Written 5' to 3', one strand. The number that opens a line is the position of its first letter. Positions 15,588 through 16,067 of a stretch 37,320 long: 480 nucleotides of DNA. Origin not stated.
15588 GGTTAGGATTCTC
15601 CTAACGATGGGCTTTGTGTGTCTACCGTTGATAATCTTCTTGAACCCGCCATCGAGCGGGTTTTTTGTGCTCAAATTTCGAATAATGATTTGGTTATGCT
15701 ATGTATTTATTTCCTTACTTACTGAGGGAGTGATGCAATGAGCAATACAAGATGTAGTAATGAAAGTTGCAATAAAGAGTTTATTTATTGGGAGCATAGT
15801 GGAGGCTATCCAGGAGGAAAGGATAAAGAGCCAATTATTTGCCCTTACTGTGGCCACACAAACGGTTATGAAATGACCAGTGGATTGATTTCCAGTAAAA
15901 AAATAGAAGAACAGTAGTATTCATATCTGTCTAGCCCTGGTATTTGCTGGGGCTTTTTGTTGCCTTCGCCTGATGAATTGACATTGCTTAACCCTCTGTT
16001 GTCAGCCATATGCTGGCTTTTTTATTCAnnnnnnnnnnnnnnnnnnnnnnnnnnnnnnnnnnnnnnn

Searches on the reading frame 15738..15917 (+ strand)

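Call 4: search_protein_families(library=pfam, proteins=[window:15738-15917:+], max_evalue=0.1)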
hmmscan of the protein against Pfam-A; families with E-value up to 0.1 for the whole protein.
window:15738-15917:+ (59 aa): 8 families
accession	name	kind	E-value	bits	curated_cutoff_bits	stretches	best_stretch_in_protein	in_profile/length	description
PF10058.14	Zn_ribbon_10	-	0.0049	17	24.2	1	27-45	17-35/54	ER junction formation factor lunapark, zinc ribbon finger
PF24440.1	DUF7559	-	0.017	15.8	27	1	4-44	7-47/52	Family of unknown function (DUF7559)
PF08274.17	Zn_Ribbon_YjdM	-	0.019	15.4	30.8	1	9-40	6-27/30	PhnA Zinc-Ribbon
PF09538.15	FYDLN_acid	-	0.062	14.4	23.9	1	30-47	24-41/105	Protein of unknown function (FYDLN_acid)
PF08792.16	A2L_zn_ribbon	-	0.073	13.2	22.9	0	2-24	2-22/33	A2L zinc ribbon domain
PF13248.11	Zn_ribbon_3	-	0.076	13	27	1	33-40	17-24/26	zinc-ribbon domain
PF14255.11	Cys_rich_CPXG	-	0.087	13.2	25.2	0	33-42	1-10/52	Cysteine-rich CPXCG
PF23451.1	Zn_ribbon_PaaD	-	0.092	12.8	27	1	28-44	10-26/53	PaaD zinc beta ribbon domain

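Call 5: search_protein_families(library=phrogs, proteins=[window:15738-15917:+], max_evalue=0.1)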
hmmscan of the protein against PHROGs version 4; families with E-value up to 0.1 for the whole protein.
window:15738-15917:+ (59 aa): 8 families
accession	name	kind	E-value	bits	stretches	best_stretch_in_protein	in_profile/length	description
phrog_6422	-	moron, auxiliary metabolic gene and host takeover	0.0021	19.4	1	5-58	9-55/120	Lar-like restriction alleviation protein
phrog_9107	-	unknown function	0.0078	16.8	1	30-49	139-158/209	-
phrog_6504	-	unknown function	0.031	15.5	0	31-41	6-16/61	-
phrog_2993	-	unknown function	0.032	14.8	0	28-58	13-43/90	-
phrog_5602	-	unknown function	0.04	14.6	0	10-40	23-50/60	-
phrog_20611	-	unknown function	0.067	14.3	0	4-19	34-49/71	-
phrog_9579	-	unknown function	0.073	14.3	0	34-50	15-31/56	-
phrog_8470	-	unknown function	0.084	12.7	1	5-42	85-119/567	-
